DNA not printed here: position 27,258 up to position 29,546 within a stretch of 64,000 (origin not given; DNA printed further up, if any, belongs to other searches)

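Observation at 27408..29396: Bacterial tandem kinase protein (pseudokinase + active STK) in one polypeptide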

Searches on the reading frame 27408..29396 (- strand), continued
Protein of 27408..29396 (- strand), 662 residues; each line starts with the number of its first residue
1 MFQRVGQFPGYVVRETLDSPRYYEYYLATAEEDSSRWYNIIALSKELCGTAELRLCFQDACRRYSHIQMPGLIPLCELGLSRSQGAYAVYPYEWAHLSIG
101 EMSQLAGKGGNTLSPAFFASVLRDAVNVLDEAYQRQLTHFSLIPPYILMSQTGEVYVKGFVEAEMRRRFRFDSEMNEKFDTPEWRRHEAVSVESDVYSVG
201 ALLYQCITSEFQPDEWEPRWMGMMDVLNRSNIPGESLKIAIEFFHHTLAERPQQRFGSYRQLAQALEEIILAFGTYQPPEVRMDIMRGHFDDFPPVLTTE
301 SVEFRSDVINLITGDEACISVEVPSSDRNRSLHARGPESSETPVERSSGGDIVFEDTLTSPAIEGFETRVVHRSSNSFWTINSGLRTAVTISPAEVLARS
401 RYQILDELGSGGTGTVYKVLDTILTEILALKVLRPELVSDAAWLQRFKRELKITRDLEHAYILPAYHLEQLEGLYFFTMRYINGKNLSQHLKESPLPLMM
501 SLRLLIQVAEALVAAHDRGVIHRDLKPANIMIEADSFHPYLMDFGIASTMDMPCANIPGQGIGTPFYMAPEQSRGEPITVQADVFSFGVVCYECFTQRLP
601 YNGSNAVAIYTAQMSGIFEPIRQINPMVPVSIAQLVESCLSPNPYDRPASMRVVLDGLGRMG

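Call 53: predict_structure(alignment_id=A1)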
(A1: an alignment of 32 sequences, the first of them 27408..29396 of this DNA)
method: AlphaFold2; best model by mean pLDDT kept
length: 662 residues; sequences in the alignment: 32
mean_pLDDT: 77.6   pTM: 0.49
mean pLDDT of the five models: 77.6, 74.6, 74.0, 74.0, 73.6
residues with pLDDT >= 90: 281; 70-90: 217; 50-70: 60; < 50: 104
segments of 3 or more residues with pLDDT < 50: 1-5, 298-389, 555-560
pLDDT, mean of each block of 10 residues (from residue 1): 58 83 90 88 86 91 92 92 87 92 78 88 98 95 95 96 93 87 92 97 93 82 87 85 95 96 97 94 91 61 27 27 30 29 32 28 28 26 39 68 74 70 71 66 68 78 77 73 86 88 94 91 88 89 68 49 78 84 96 94 85 92 95 96 94 90 57
secondary structure, 60 per line:
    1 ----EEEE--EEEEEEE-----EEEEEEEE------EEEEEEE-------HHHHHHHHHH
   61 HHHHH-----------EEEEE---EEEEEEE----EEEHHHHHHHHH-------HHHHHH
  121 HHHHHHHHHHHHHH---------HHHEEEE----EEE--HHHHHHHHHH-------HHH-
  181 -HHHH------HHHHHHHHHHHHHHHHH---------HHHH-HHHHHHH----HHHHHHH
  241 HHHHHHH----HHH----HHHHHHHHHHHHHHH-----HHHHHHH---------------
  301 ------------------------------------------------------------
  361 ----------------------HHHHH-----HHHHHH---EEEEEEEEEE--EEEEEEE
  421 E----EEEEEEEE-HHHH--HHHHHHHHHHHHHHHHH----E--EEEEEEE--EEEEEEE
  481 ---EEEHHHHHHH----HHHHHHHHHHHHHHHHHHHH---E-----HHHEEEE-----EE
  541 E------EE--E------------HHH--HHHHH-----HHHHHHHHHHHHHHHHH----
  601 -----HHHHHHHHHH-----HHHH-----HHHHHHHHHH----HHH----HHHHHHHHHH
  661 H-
elements in order: E5-8 E11-17 E23-30 E37-43 H51-65 E77-81 E85-91 E96-98 H99-107 H115-134 E147-150 E155-157 H160-169 H182-185 H192-208 H218-221 H223-229 H234-247 H259-273 H279-285 H383-387 H393-398 E402-411 E414-421 E426-433 H435-438 H441-457 E465-471 E474-480 E484-486 H487-493 H498-517 E530-533 E539-541 H570-574 H580-596 H606-615 H621-624 H630-639 H651-661

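Call 62: search_protein_families(library=padloc, proteins=[window:27408-29396:-], max_evalue=0.001)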
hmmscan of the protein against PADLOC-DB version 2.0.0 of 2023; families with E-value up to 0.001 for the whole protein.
window:27408-29396:- (662 aa): 34 families (the best 25 are shown)
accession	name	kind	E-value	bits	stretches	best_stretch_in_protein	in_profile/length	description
PDLC04053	PD-T4-6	-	4.6e-80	267.4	2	400-652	9-262/311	-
PDLC04042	PD-T4-6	-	5.2e-78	260.6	2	398-655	7-266/292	-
PDLC04054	PD-T4-6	-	4.3e-67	225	2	399-654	11-266/347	-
PDLC04060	PD-T4-6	-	1.2e-65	220.3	1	399-650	7-258/486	-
PDLC04039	PD-T4-6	-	4.5e-65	218.4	2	401-650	15-264/458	-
PDLC04138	mad6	-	1.5e-63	213.8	2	392-649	43-302/659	mads_6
PDLC04043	PD-T4-6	-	2.7e-63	212.6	1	398-652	13-268/452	-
PDLC04047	PD-T4-6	-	3.4e-62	208.4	1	399-653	9-264/327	-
PDLC04057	PD-T4-6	-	1.4e-60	203.5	1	399-650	7-259/443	-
PDLC04061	PD-T4-6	-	2.6e-60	203.4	1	395-649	11-271/510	-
PDLC04041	PD-T4-6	-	1.7e-59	200.2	2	401-656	29-288/443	-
PDLC04064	PD-T4-6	-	1.8e-55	186.4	1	401-653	21-275/369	-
PDLC04048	PD-T4-6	-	2.3e-54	183.1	1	399-637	9-248/354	-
PDLC01088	C3a189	-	5.9e-46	155.4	1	408-658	5-258/840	kinase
PDLC04052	PD-T4-6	-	1.2e-44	151.4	1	400-653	9-271/496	-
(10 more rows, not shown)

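Call 63: search_protein_families(library=ncbifam, proteins=[window:27408-29396:-], max_evalue=0.001)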
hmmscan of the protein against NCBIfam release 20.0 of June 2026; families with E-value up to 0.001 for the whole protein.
window:27408-29396:- (662 aa): 16 families
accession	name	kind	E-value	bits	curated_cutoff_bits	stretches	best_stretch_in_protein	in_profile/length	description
NF033483.0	PknB_PASTA_kin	equivalog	2.9e-74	251.1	450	2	398-656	5-263/563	Stk1 family PASTA domain-containing Ser/Thr kinase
NF047741.1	antiphage_MADS6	equivalog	7.9e-58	196.4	460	3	487-659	285-458/612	methylation-associated defense system protein kinase MAD6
NF052427.1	StpK7MSMEG_1200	equivalog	1.6e-54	185.4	900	2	401-605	8-213/601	serine/threonine protein kinase StpK7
TIGR03903.1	TOMM_kin_cyc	equivalog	3.3e-39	134.5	705.75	1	428-651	6-237/1267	TOMM system kinase/cyclase fusion protein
NF009651.0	PRK13184.1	equivalog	3.5e-37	127.9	839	1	401-652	3-281/932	serine/threonine-protein kinase PknD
NF053615.1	SerThrKinAfsKStmc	equivalog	6.1e-26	91.3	1300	1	402-649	15-256/809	protein serine/threonine kinase AfsK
NF038150.1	lanthi_synth_IV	equivalog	1.2e-25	90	650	1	393-652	182-448/851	class IV lanthionine synthetase LanL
NF033442.0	BREX_PglW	equivalog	8.2e-24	83.4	990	2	399-549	511-662/1391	BREX system serine/threonine kinase PglW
NF038151.1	lanthi_synth_III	equivalog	1.6e-14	53.3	575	1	391-601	211-426/833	class III lanthionine synthetase LanKC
NF043056.1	T4SS_LegK1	equivalog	4.6e-12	45.3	550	1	408-590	79-279/516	Dot/Icm T4SS effector kinase LegK1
NF058632.1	SerThrKinPrkT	equivalog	1.1e-10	41.1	280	1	399-545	20-163/322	serine/threonine protein kinase PrkT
TIGR03724.2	arch_bud32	equivalog_domain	2.4e-08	33.7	125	1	445-550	38-134/193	KEOPS complex kinase/ATPase Bud32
NF007174.0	PRK09605.1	equivalog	3.1e-06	25.9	447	1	443-550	379-476/535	bifunctional N(6)-L-threonylcarbamoyladenine synthase/serine/threonine protein kinase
NF011464.0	PRK14879.1-7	equivalog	1.6e-05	24.8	246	1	477-548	83-150/221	Kae1-associated kinase Bud32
NF011463.0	PRK14879.1-4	equivalog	3.6e-05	23.3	188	1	445-548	63-161/237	Kae1-associated kinase Bud32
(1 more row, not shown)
